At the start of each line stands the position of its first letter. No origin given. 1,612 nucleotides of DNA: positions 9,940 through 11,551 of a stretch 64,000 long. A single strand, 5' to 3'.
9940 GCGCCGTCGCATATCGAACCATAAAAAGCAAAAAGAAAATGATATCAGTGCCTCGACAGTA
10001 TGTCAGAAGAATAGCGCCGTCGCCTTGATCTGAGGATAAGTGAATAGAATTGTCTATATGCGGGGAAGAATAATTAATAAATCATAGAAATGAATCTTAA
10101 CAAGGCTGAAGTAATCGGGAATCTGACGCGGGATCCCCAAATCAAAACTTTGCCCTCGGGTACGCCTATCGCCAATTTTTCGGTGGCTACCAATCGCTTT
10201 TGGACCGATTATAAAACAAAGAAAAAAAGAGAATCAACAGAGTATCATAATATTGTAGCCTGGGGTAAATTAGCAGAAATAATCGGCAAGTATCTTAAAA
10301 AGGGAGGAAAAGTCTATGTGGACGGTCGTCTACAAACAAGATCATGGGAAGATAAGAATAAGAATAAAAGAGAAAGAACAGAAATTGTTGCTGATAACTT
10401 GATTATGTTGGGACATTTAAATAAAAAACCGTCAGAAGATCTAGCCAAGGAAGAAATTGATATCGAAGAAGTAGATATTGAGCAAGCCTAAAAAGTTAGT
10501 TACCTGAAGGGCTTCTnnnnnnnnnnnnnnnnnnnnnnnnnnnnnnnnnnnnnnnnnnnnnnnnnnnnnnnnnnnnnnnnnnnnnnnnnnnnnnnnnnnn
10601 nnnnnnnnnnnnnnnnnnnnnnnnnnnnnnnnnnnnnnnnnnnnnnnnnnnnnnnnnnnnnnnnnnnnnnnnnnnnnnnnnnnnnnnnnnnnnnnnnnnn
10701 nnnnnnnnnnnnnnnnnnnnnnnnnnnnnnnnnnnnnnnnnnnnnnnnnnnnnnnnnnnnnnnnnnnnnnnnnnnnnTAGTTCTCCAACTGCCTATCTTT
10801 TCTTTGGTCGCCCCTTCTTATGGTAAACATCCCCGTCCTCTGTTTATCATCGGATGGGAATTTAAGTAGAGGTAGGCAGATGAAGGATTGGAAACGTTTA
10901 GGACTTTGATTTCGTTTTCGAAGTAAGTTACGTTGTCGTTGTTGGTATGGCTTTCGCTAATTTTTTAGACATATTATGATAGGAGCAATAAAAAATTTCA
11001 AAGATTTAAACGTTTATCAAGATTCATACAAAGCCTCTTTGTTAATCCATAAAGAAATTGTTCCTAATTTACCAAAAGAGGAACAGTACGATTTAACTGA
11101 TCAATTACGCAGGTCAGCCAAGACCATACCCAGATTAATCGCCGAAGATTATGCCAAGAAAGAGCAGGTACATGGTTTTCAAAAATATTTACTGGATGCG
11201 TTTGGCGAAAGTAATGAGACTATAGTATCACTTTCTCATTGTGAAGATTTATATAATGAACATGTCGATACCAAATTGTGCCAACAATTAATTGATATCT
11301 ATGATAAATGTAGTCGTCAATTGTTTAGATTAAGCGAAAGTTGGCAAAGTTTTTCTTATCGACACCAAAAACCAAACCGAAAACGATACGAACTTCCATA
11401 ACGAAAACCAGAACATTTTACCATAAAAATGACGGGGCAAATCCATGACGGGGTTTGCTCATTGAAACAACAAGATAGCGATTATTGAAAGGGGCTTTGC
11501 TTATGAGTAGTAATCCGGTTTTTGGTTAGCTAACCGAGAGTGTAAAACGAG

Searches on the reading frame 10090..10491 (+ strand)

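Call 84: search_protein_families(library=pfam, proteins=[window:10090-10491:+], max_evalue=0.0001)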
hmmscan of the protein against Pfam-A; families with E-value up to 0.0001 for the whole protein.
window:10090-10491:+ (133 aa): 1 family
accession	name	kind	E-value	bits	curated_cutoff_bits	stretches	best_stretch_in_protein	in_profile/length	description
PF00436.31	SSB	-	6.5e-38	129.4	26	1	3-106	1-103/104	Single-strand binding protein family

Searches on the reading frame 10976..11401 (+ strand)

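Call 84: search_protein_families(library=pfam, proteins=[window:10976-11401:+], max_evalue=0.0001)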
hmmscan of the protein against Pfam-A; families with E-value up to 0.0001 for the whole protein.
window:10976-11401:+ (141 aa): 1 family
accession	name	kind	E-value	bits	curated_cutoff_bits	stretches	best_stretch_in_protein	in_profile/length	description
PF05635.17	23S_rRNA_IVP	-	4.7e-17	62.6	33.8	1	9-116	1-104/106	23S rRNA-intervening sequence protein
